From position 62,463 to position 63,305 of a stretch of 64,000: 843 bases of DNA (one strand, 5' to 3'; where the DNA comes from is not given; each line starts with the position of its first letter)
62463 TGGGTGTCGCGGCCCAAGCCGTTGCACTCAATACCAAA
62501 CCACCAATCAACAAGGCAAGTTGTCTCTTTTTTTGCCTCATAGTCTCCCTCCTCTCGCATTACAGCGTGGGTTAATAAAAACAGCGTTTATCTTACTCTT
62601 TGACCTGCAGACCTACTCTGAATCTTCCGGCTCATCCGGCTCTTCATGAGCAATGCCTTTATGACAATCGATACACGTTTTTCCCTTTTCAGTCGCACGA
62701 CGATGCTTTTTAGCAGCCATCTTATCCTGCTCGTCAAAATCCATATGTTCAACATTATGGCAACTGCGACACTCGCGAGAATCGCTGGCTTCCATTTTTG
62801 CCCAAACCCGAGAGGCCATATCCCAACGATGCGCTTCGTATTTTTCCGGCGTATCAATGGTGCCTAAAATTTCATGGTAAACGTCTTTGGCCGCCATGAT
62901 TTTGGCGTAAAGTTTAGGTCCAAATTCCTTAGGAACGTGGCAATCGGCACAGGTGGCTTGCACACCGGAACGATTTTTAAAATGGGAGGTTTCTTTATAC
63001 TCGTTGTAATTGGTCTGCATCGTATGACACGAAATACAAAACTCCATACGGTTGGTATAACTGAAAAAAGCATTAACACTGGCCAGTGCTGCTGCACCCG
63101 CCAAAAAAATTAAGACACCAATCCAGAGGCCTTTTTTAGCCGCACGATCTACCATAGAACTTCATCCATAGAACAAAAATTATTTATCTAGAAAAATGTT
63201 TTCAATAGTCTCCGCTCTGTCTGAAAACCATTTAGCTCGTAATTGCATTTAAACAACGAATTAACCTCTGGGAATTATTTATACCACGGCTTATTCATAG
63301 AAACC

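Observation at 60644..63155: NapC/NirT-type quinone-interacting cytochrome clustered with fccAB: a possible sulfide-to-quinone wire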

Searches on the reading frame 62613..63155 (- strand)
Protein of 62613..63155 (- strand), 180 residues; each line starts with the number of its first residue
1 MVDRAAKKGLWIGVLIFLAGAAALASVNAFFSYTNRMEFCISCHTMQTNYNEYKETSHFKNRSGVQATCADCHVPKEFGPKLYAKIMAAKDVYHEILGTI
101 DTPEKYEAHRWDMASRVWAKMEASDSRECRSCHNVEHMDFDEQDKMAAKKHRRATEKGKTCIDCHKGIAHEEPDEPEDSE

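Call 3: search_protein_families(library=pfam, proteins=[window:62613-63155:-], max_evalue=0.01)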
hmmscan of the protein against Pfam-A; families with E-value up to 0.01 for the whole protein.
window:62613-63155:- (180 aa): 6 families
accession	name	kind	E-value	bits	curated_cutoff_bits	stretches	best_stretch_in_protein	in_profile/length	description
PF03264.19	Cytochrom_NNT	-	2.5e-69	232.9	24.1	1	9-174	8-173/174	NapC/NirT cytochrome c family, N-terminal region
PF22113.1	Mtrc-MtrF_II-IV_dom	-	4.7e-08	33.2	30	2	38-170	7-132/176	Outer membrane cytochrome MtrC/MtrF-like, domains II/IV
PF02085.21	Cytochrom_CIII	-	7.6e-07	29.9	22.9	1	122-174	42-91/101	Class III cytochrome C family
PF14537.11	Cytochrom_c3_2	-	2.5e-06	28.3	25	1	35-74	24-65/79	Cytochrome c3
PF14522.11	Cytochrome_C7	-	2.7e-05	24.3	24.8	1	125-170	12-53/67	Cytochrome c7 and related cytochrome c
PF09699.15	Paired_CXXCH_1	-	0.0095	16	20.6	0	40-76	9-39/41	Doubled CXXCH motif (Paired_CXXCH_1)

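Call 4: search_protein_families(library=ncbifam, proteins=[window:62613-63155:-], max_evalue=0.01)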
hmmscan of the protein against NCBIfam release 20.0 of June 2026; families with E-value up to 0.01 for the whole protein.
window:62613-63155:- (180 aa): 10 families
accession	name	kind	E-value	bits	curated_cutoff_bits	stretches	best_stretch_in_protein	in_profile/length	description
TIGR02162.1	torC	equivalog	6e-67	226.6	478.2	1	5-177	11-185/387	pentaheme c-type cytochrome TorC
TIGR02161.1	napC_nirT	subfamily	6.4e-66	221.8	310.6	1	13-174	18-183/185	periplasmic nitrate (or nitrite) reductase c-type cytochrome, NapC/NirT family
NF007906.0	PRK10617.1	equivalog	2.4e-63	213.6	349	1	15-174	32-192/200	cytochrome c-type protein NapC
NF011606.0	PRK15032.1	equivalog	1.5e-53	182.3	455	1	13-174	24-183/390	pentaheme c-type cytochrome TorC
TIGR03153.1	cytochr_NrfH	equivalog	1.3e-17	64.1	134.2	1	12-170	3-138/138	cytochrome c nitrite reductase small subunit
TIGR03146.1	cyt_nit_nrfB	equivalog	2.2e-06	28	166.6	1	35-74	9-48/145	cytochrome c nitrite reductase pentaheme subunit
TIGR03508.1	decahem_SO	subfamily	3.2e-06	26.8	192.2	1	34-76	114-153/258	DmsE family decaheme c-type cytochrome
NF008659.0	PRK11659.1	equivalog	0.00024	20.8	184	0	35-174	44-176/188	cytochrome c nitrite reductase pentaheme subunit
TIGR01904.2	GSu_C4xC__C2xCH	domain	0.0013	18.4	27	0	28-74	12-57/73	CxxxxCH/CxxCH domain c-type cytochrome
TIGR03507.1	decahem_SO1788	subfamily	0.0034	15.9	209.3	0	34-76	266-305/672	OmcA/MtrC family decaheme c-type cytochrome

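Call 11: find_homologous_proteins(query=window:62613-63155:-)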
Query window:62613-63155:- (180 aa): 7999 proteins with E <= 0.001 among 8000 candidates; the best 120 are listed.
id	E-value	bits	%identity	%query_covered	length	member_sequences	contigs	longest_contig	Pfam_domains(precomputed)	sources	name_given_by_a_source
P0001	1.1e-120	419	100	100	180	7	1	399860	PF14537.12,PF03264.20,PF02085.22,PF22113.2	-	-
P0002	5.8e-86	306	73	98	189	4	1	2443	PF14537.12,PF03264.20,PF02085.22,PF14522.12,PF22113.2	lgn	-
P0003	4.4e-85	303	73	92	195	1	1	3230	PF14537.12,PF03264.20,PF02085.22,PF14522.12,PF22113.2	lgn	-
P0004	1.2e-83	298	70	92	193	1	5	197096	PF14537.12,PF03264.20,PF02085.22,PF14522.12,PF22113.2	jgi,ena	-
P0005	1.8e-83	297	72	92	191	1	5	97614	PF09699.16,PF14537.12,PF03264.20,PF02085.22,PF14522.12,PF22113.2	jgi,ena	-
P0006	2.0e-83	297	69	97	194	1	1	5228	PF14537.12,PF03264.20,PF02085.22,PF14522.12,PF22113.2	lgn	-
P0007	4.3e-83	296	68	97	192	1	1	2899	PF14537.12,PF03264.20,PF02085.22,PF14522.12,PF22113.2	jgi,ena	-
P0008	4.6e-83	296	74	94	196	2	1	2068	PF14537.12,PF03264.20,PF14522.12,PF22113.2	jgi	jgi:cytochrome c-type protein NapC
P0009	8.8e-83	295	75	87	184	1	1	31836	PF14537.12,PF03264.20,PF14522.12,PF22113.2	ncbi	-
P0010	1.2e-82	295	71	91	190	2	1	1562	PF14537.12,PF03264.20,PF02085.22,PF14522.12,PF22113.2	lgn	-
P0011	1.8e-82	294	71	93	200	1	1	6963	PF14537.12,PF03264.20,PF02085.22,PF14522.12,PF22113.2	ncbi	-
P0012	4.3e-82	293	73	94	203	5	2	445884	PF14537.12,PF03264.20,PF02085.22,PF22113.2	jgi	jgi:cytochrome c-type protein NapC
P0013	4.5e-82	293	69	96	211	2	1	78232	PF14537.12,PF03264.20,PF14522.12,PF22113.2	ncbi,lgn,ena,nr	ncbi:MAG TPA: cytochrome C [Gammaproteobacteria bacterium]|nr:cytochrome C [Gammaproteobacteria bact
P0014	5.5e-82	293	72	84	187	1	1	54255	PF14537.12,PF03264.20,PF14522.12,PF22113.2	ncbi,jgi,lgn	-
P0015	6.1e-82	292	71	91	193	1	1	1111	PF14537.12,PF03264.20,PF02085.22,PF14522.12,PF22113.2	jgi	jgi:cytochrome c-type protein NapC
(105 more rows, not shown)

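Call 13: find_related_loci(query=A1, collection=genome_contigs, flank=7000)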
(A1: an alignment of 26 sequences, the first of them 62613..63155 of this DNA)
Query A1 (180 aa) in genome_contigs; peptide patterns used: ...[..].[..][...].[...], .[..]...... (x = any residue, [..] = any of these).
600 stretches matched a pattern (row limit reached: there are more); 593 encode a relative of the query (tblastn E <= 1e-3); the best 80 are kept; 80 distinct loci.
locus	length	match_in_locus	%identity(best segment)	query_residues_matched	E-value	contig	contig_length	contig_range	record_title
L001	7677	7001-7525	68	3-177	5e-83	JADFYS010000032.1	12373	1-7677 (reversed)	MAG: Gammaproteobacteria bacterium isolate nER1bin10 nER1_bin10_NODE_32_length_12373_cov_5.311890, whole genome shotgun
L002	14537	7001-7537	66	1-179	1e-82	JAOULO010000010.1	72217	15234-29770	MAG: Gammaproteobacteria bacterium isolate 8_1_Jan_SF_Bin82 8_1_Jan_SF_Bin82_scaffold_133_c1, whole genome shotgun seque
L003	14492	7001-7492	74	7-170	3e-82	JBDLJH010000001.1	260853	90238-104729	MAG: Pseudomonadota bacterium isolate MAG083 MAG083_1, whole genome shotgun sequence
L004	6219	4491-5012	67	7-180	2e-81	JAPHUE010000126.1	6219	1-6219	MAG: Sedimenticola sp. isolate N3M-Bin_5 c_000000091728, whole genome shotgun sequence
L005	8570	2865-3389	65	6-180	3e-81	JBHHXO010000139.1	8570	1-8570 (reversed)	MAG: Thiogranum sp. isolate D_1_bin.43 NODE_4137_length_8570_cov_5.498415, whole genome shotgun sequence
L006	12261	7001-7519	66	8-180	3e-81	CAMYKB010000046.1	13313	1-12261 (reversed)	MAG: uncultured Gammaproteobacteria bacterium isolate ES_M_Gamma_082 genome assembly, contig: scaffold_2739, whole genom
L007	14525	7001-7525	65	6-180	4e-81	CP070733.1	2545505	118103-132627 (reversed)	MAG: Pseudomonadota bacterium isolate bin408 chromosome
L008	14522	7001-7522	67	6-179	4e-81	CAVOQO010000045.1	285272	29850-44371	MAG: uncultured Gammaproteobacteria bacterium isolate MFD09779.bin.2.196 genome assembly, contig: contig_3235, whole gen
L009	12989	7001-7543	63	4-180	3e-80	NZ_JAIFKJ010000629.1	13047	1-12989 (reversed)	MAG: Thiohalocapsa sp. isolate HLSAbin6 NODE_135_length_13047_cov_10.513008, whole genome shotgun sequence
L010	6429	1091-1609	67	6-178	1e-79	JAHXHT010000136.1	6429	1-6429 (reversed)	MAG: Candidatus Thiodiazotropha sp. (ex Gloverina cf. vestifex) isolate L005R_Th1 c_000000000150, whole genome shotgun s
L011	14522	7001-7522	65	3-176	2e-79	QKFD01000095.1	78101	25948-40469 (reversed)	MAG: Chromatiales bacterium isolate SZUA-493 scaffold_1039, whole genome shotgun sequence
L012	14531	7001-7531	62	4-180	3e-79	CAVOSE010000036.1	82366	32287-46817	MAG: uncultured Gammaproteobacteria bacterium isolate MFD09964.bin.2.108 genome assembly, contig: contig_35470, whole ge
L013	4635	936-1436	68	5-171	3e-78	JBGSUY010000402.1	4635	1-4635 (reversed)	MAG: Chromatiaceae bacterium isolate JTS-AC444 k141_4154676, whole genome shotgun sequence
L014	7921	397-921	63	6-180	2e-78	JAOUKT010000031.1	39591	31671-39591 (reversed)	MAG: Gammaproteobacteria bacterium isolate 8_1_Jan_SF_Bin54 8_1_Jan_SF_Bin54_scaffold_387_c1, whole genome shotgun seque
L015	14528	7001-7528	63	4-179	2e-78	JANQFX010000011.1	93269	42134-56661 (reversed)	MAG: Thiohalocapsa sp. isolate PL23b_bin.21 k99_2583385, whole genome shotgun sequence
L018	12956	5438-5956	64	7-179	3e-77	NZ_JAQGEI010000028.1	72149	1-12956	Sedimenticola hydrogenitrophicus strain SN1189 28, whole genome shotgun sequence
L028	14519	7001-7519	64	5-177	6e-76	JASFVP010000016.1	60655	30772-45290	MAG: Chromatiales bacterium isolate D1105M20metaG_Bin_5_2 D1105M20metaG_FD_scaffold_98_c1, whole genome shotgun sequence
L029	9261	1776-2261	67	9-170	6e-76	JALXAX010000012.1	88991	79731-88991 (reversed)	MAG: Thiotrichaceae bacterium isolate T2_metabat2_scaf2bin.050 T2_NODE_114_length_88991_cov_4.298321, whole genome shotg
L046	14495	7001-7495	64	6-170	3e-74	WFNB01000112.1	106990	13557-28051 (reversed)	MAG: Gammaproteobacteria bacterium isolate S010_5 k151_81272, whole genome shotgun sequence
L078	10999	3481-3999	61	8-180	4e-71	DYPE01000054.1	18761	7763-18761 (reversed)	MAG TPA_asm: Dichelobacter nodosus isolate SulCav_GS09_5_53_48 SulCav_GS09_5_4877_length_18761_cov_26_145889, whole geno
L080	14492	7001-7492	65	15-178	5e-71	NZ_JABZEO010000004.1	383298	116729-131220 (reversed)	Allochromatium humboldtianum strain DSM 21881 assembly_contig_4, whole genome shotgun sequence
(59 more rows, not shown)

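Call 36: search_solved_structures(query=window:62613-63155:-, max_evalue=0.001, show_alignments=2)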
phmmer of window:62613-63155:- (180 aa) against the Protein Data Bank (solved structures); distinct sequences matched with E-value up to 0.001: 1.
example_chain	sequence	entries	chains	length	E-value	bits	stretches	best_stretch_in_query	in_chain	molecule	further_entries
2j7a_C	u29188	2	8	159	5.3e-08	36.8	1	19-170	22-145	CYTOCHROME C QUINOL DEHYDROGENASE NRFH | NAPC/NIRT CYTOCHROME C FAMILY PROTEIN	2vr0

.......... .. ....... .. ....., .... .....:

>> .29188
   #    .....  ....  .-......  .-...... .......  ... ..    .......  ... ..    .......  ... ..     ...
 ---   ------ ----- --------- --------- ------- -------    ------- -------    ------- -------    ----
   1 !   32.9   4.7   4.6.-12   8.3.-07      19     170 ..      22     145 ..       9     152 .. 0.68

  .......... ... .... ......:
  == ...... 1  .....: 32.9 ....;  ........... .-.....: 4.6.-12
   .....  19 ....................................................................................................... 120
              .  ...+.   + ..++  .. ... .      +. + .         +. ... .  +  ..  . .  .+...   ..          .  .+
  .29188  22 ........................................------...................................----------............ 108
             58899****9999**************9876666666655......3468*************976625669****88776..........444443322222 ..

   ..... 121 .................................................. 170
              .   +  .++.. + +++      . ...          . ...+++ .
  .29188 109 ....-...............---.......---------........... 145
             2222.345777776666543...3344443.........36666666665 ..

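Call 58: search_protein_families(library=pfam, proteins=[L080:7538-8509:+, L018:6014-6955:+, L018:9386-10141:-, L029:1773-2969:+, L029:3192-5630:+], max_evalue=0.001)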
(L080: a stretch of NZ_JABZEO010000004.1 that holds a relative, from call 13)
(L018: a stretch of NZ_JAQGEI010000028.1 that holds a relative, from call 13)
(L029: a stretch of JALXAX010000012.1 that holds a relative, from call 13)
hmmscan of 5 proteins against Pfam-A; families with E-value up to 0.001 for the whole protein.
L080:7538-8509:+ (323 aa): 7 families
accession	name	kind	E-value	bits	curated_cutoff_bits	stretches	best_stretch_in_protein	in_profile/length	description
PF12796.13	Ank_2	-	2.5e-53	179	27.3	4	168-260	1-90/90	Ankyrin repeats (3 copies)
PF00023.36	Ank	-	4.2e-44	146.5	21.1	4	230-261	2-33/33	Ankyrin repeat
PF13637.12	Ank_4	-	2.3e-40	136.1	22.7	3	240-283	7-50/50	Ankyrin repeats (many copies)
PF13857.12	Ank_5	-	8.2e-36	122.1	27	4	51-105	1-56/56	Ankyrin repeats (many copies)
PF13606.12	Ank_3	-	5.5e-30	100.1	22.3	0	230-257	2-29/30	Ankyrin repeat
PF23745.1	ANK_LRRK2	-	8e-10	39.1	27.5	1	232-315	33-112/130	LRRK2 ANK repeat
PF24521.3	Ank_KRIT1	-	8.5e-07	29.2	80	0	33-137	19-124/149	KRIT1 ankyrin-repeats domain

L018:6014-6955:+ (313 aa): 7 families
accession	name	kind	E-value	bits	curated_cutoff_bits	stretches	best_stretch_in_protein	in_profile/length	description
PF00023.36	Ank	-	2.2e-60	197.6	21.1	7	190-221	1-32/33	Ankyrin repeat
PF12796.13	Ank_2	-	2e-58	195.4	27.3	3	129-221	1-90/90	Ankyrin repeats (3 copies)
PF13857.12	Ank_5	-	3.7e-46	155.1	27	7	144-198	1-56/56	Ankyrin repeats (many copies)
PF13637.12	Ank_4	-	4.3e-43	144.8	22.7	7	196-244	2-50/50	Ankyrin repeats (many copies)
PF13606.12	Ank_3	-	5.9e-42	136.7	22.3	1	190-219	1-30/30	Ankyrin repeat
PF24521.3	Ank_KRIT1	-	3.2e-14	53.3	80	1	160-247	20-108/149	KRIT1 ankyrin-repeats domain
PF23745.1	ANK_LRRK2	-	5.6e-11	42.9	27.5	0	137-213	43-115/130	LRRK2 ANK repeat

L018:9386-10141:- (251 aa): 2 families
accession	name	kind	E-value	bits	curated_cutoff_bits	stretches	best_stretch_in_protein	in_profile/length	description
PF00034.26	Cytochrom_C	-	5.7e-15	56.8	21.3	2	45-123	2-89/90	Cytochrome c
PF13442.11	Cytochrome_CBB3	-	1.5e-08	35.3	27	1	140-186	6-45/68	Cytochrome C oxidase, cbb3-type, subunit III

L029:1773-2969:+ (398 aa): 8 families
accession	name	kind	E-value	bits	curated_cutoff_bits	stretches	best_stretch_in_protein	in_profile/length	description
PF03264.19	Cytochrom_NNT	-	5.9e-68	228.4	24.1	1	7-167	13-173/174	NapC/NirT cytochrome c family, N-terminal region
PF13442.11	Cytochrome_CBB3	-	1.3e-11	45.1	27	1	322-396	3-68/68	Cytochrome C oxidase, cbb3-type, subunit III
PF00034.26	Cytochrom_C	-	4.9e-11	44.2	21.3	2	231-304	10-85/90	Cytochrome c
PF14537.11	Cytochrom_c3_2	-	3.9e-08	34.1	25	0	112-161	19-67/79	Cytochrome c3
PF22113.1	Mtrc-MtrF_II-IV_dom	-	1.9e-07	31.2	30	1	30-170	6-139/176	Outer membrane cytochrome MtrC/MtrF-like, domains II/IV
PF14522.11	Cytochrome_C7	-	1.5e-06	28.4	24.8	0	118-172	12-55/67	Cytochrome c7 and related cytochrome c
PF02085.21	Cytochrom_CIII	-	4.6e-06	27.3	22.9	0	115-169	42-93/101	Class III cytochrome C family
PF09699.15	Paired_CXXCH_1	-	5.1e-06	26.5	20.6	0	119-161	6-39/41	Doubled CXXCH motif (Paired_CXXCH_1)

L029:3192-5630:+ (812 aa): 3 families
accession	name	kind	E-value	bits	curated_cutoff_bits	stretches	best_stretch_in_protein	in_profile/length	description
PF14522.11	Cytochrome_C7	-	3.1e-09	37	24.8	0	711-761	12-51/67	Cytochrome c7 and related cytochrome c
PF22113.1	Mtrc-MtrF_II-IV_dom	-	2.7e-06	27.4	30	0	673-761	81-166/176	Outer membrane cytochrome MtrC/MtrF-like, domains II/IV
PF09699.15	Paired_CXXCH_1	-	0.00037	20.6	20.6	0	753-774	8-29/41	Doubled CXXCH motif (Paired_CXXCH_1)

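Call 59: predict_structure(alignment_id=A1)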
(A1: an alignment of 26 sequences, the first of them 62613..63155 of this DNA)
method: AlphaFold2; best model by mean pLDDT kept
length: 180 residues; sequences in the alignment: 26
mean_pLDDT: 73.5   pTM: 0.50
mean pLDDT of the five models: 73.5, 64.5, 64.0, 57.9, 56.8
residues with pLDDT >= 90: 15; 70-90: 97; 50-70: 67; < 50: 1
segments of 3 or more residues with pLDDT < 50: none
pLDDT, mean of each block of 10 residues (from residue 1): 79 96 87 74 62 70 66 74 72 63 65 72 78 71 79 85 69 61
secondary structure, 60 per line:
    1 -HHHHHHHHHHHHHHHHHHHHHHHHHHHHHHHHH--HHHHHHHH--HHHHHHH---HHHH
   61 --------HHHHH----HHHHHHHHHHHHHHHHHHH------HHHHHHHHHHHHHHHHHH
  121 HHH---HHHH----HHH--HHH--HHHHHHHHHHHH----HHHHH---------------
elements in order: H2-34 H37-44 H47-53 H57-60 H69-73 H78-96 H103-123 H127-130 H145-156 H161-165

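Call 62: fold_search(model_id=the predicted structure, library=pdb)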
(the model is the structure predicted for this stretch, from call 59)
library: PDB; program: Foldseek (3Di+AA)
matches with E <= 10: 10; with E <= 0.001: 2
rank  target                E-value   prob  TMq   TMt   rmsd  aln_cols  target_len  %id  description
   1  2vr0_F                4.2e-04  1.00  0.48  0.57   5.2       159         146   26  Crystal structure of cytochrome c nitrite reductase NrfHA complex bound to the HQNO inhibitor (released 2008-06-03)
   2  2j7a_C                8.7e-04  1.00  0.46  0.55   7.0       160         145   28  Crystal structure of cytochrome c nitrite reductase NrfHA complex from Desulfovibrio vulgaris (released 2006-12-06)
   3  2j7a_O                1.3e-03  1.00  0.46  0.56   7.0       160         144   28  Crystal structure of cytochrome c nitrite reductase NrfHA complex from Desulfovibrio vulgaris (released 2006-12-06)
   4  8txo_J                4.2e+00  0.06  0.15  0.03   9.3        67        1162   18  E. coli DNA-directed RNA polymerase transcription elongation complex bound to the unnatural dZ-PTP base pair in the ac (released 2024-01-24)
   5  2v8a_A                5.9e+00  0.02  0.15  0.17  17.3       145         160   16  The structure of Thermosynechococcus elongatus allophycocyanin at 3.5 Angstroems. (released 2007-12-11)
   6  8dkc_D                6.6e+00  0.08  0.20  0.04  10.1        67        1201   12  P. gingivalis RNA Polymerase (released 2023-06-21)
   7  6j9e_D                7.8e+00  0.07  0.20  0.04  10.0        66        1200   17  Cryo-EM structure of Xanthomonos oryzae transcription elongation complex with NusA and the bacteriophage protein P7 (released 2019-07-17)
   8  6utx_DDD              8.2e+00  0.06  0.18  0.03   9.6        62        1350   11  E. coli sigma-S transcription initiation complex with an empty bubble ("Old" crystal) (released 2020-08-26)
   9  4yfn_D                9.2e+00  0.06  0.18  0.04  10.1        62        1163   11  Escherichia coli RNA polymerase in complex with squaramide compound 14 (N-[3,4-dioxo-2-(4-{[4-(trifluoromethyl)benzyl] (released 2015-03-11)
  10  1ynj_D                9.7e+00  0.06  0.19  0.03   9.9        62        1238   13  Taq RNA polymerase-Sorangicin complex (released 2005-03-15)

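Call 75: search_protein_families(library=ncbifam, proteins=[L018:9386-10141:-, L028:8560-9342:-, L046:8570-9187:+, L078:2324-3301:+, L018:6014-6955:+], max_evalue=0.001)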
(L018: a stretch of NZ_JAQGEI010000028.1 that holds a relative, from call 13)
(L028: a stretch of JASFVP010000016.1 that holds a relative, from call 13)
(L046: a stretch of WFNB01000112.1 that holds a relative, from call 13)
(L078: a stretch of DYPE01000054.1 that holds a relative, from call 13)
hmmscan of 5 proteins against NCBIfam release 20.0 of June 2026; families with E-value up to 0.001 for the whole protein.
L018:9386-10141:- (251 aa): 4 families
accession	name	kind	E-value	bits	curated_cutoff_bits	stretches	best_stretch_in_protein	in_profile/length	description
NF049874.1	PdsA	exception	7.1e-09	35.8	330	1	111-201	93-182/198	periplasmic diheme shuttle PdsA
NF050122.1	bc1_QcrC_actin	exception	2.1e-06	27.3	200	1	10-160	11-159/253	cytochrome bc1 complex diheme cytochrome c subunit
TIGR03806.1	chp_HNE_0200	subfamily_domain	0.0007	18.8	313.3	0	54-77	221-244/314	SO2930 family diheme c-type cytochrome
TIGR03874.1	4cys_cytochr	equivalog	0.00098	18.9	161.75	0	142-168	38-62/143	c-type cytochrome, methanol metabolism-related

L028:8560-9342:- (260 aa): 12 families
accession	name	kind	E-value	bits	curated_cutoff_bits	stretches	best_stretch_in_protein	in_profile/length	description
NF050122.1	bc1_QcrC_actin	exception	3.9e-15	55.8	200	2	15-165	8-157/253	cytochrome bc1 complex diheme cytochrome c subunit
NF049874.1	PdsA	exception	7.8e-13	48.7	330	1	58-208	26-182/198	periplasmic diheme shuttle PdsA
TIGR00782.1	ccoP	equivalog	4.5e-09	36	179.95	1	53-170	110-229/285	cytochrome-c oxidase, cbb3-type subunit III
NF045774.1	cytochro_C551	exception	1.3e-06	28.3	118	0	142-167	37-62/110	cytochrome c551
NF045773.1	cytochro_C550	exception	1.4e-06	28.3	125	0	146-175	51-77/118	cytochrome c550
TIGR04485.1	thiosulf_SoxX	equivalog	1.8e-05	25.4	61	0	59-127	4-76/78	sulfur oxidation c-type cytochrome SoxX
NF011054.0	PRK14486.1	equivalog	2.2e-05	24.1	447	0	146-171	217-242/294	putative bifunctional cbb3-type cytochrome c oxidase subunit II/cytochrome c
TIGR03874.1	4cys_cytochr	equivalog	0.00017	21.4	161.75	0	55-101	39-83/143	c-type cytochrome, methanol metabolism-related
TIGR03872.1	cytochrome_MoxG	equivalog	0.00038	20.6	147.8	0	133-181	36-78/133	cytochrome c(L), periplasmic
TIGR02603.1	CxxCH_TIGR02603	domain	0.00052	20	68.15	0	48-82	1-34/134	putative heme-binding domain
TIGR04494.1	c550_PedF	equivalog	0.00056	19.8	122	0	132-178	41-86/133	cytochrome c-550 PedF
NF045930.1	Cytc6PetJCyano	equivalog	0.00061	19.7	135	0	143-160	27-44/110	cytochrome c6 PetJ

L046:8570-9187:+ (205 aa): 7 families
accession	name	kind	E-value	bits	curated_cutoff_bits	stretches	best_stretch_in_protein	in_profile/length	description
NF049874.1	PdsA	exception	1.2e-38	132.9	330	1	24-199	16-196/198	periplasmic diheme shuttle PdsA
TIGR00782.1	ccoP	equivalog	2.5e-09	36.8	179.95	1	22-199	106-280/285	cytochrome-c oxidase, cbb3-type subunit III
NF011054.0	PRK14486.1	equivalog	5.7e-06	26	447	0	19-111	211-292/294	putative bifunctional cbb3-type cytochrome c oxidase subunit II/cytochrome c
NF045930.1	Cytc6PetJCyano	equivalog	6.6e-06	26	135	0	19-109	24-105/110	cytochrome c6 PetJ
NF050122.1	bc1_QcrC_actin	exception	7.4e-06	25.4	200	1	22-197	40-208/253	cytochrome bc1 complex diheme cytochrome c subunit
NF040606.1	CytoC_perox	subfamily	3e-05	23.4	150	0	102-145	276-320/524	di-heme-cytochrome C peroxidase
NF045773.1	cytochro_C550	exception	0.00076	19.4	125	0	22-60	48-88/118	cytochrome c550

L078:2324-3301:+ (325 aa): 5 families
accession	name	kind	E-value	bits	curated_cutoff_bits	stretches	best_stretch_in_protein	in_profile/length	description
NF050122.1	bc1_QcrC_actin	exception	1.2e-12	47.7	200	2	66-186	36-158/253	cytochrome bc1 complex diheme cytochrome c subunit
NF049874.1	PdsA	exception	7.8e-11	42.2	330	1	136-240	91-194/198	periplasmic diheme shuttle PdsA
TIGR00782.1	ccoP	equivalog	4.1e-07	29.6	179.95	1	113-243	155-281/285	cytochrome-c oxidase, cbb3-type subunit III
TIGR02603.1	CxxCH_TIGR02603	domain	2.4e-06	27.6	68.15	0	163-188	2-27/134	putative heme-binding domain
TIGR03806.1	chp_HNE_0200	subfamily_domain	0.00037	19.8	313.3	0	139-189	184-235/314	SO2930 family diheme c-type cytochrome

L018:6014-6955:+ (313 aa): 12 families
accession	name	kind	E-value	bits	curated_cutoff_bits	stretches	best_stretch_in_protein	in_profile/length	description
NF041931.2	MzaA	equivalog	3.1e-45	155.2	800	4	230-309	8-87/726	MZA anti-phage system associated sigma-70 family RNA polymerase sigma factor MzaA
NF043023.1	T4SS_AnkH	equivalog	7.5e-39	133.7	600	3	38-127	11-100/467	Dot/Icm T4SS effector AnkH/LegA3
NF043022.1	T4SS_AnkG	equivalog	1.2e-33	116.6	500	3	193-308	332-454/455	Dot/Icm T4SS effector AnkG/AnkZ/LegA7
NF043029.1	T4SS_AnkY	equivalog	2e-33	115.6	600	3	221-306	454-540/543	Dot/Icm T4SS effector AnkY/LegA9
NF043028.1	T4SS_AnkX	equivalog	2.1e-24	85.7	1400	3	29-120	551-646/938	Dot/Icm T4SS effector AnkN/AnkX/LegA8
TIGR00870.1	trp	subfamily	1e-18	66.8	498.75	1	57-90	129-162/747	transient-receptor-potential calcium channel protein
NF043021.1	T4SS_AnkF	equivalog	5.7e-14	51.4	1000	1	59-170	585-678/917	Dot/Icm T4SS effector AnkF/LegA14/Ceg31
NF043027.1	T4SS_AnkQ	equivalog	4.3e-11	42.1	700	1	247-298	354-405/496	Dot/Icm T4SS effector AnkQ/LegA10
NF043024.1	T4SS_AnkI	equivalog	3.1e-10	39.4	550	0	215-256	232-273/439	Dot/Icm T4SS effector AnkI/LegAS4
NF038106.1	gamma_NF038106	equivalog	2.9e-08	33.8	50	0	207-228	52-73/93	PA4642 family protein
NF043019.1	T4SS_AnkC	equivalog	3e-08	33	450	0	42-146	110-222/459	Dot/Icm T4SS effector AnkC/LegA12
NF043020.1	T4SS_AnkD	equivalog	1.7e-07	30.5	500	0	7-91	35-113/426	Dot/Icm T4SS effector AnkD/LegA15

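Call 76: search_solved_structures(query=L018:9386-10141:-, max_evalue=0.001)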
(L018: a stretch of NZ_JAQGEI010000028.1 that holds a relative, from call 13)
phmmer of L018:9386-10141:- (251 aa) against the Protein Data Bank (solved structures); distinct sequences matched with E-value up to 0.001: 13.
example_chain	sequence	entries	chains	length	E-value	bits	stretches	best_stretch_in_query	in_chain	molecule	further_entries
5lo9_A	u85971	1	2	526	3.2e-18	69.5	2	48-213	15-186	Cytochrome C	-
6q2u_A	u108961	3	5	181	5e-17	65.6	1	46-213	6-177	Cytochrome c4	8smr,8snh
1etp_A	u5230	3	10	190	4.8e-12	49.2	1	43-196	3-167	CYTOCHROME C4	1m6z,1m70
8uf3_A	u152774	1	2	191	6.6e-12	48.8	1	43-213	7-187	Cytochrome C4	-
1h1o_A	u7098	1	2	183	5.7e-09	39.2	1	50-194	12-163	CYTOCHROME C-552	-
4o1w_A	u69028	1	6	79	5.9e-07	32.6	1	46-121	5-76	Cytochrome c552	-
6h5l_B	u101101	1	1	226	9.4e-05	25.3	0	138-194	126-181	Conserved hypothetical cytochrome protein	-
1cno_A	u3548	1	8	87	9.8e-05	25.3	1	43-124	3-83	CYTOCHROME C552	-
8yts_A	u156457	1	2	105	0.00015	24.6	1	132-207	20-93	Cytochrome C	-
3mk7_C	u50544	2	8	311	0.00068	22.5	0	111-167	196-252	Cytochrome c oxidase, cbb3-type, subunit P | Cbb3-type cytochrome c oxidase subunit CcoP1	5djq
1c53_A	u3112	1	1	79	0.00078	22.3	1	140-216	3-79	CYTOCHROME C553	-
5n1t_B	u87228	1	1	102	0.00088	22.2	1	118-205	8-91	Cytochrome C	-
8snh_G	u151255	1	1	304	0.00097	22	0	109-166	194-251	Cbb3-type cytochrome c oxidase subunit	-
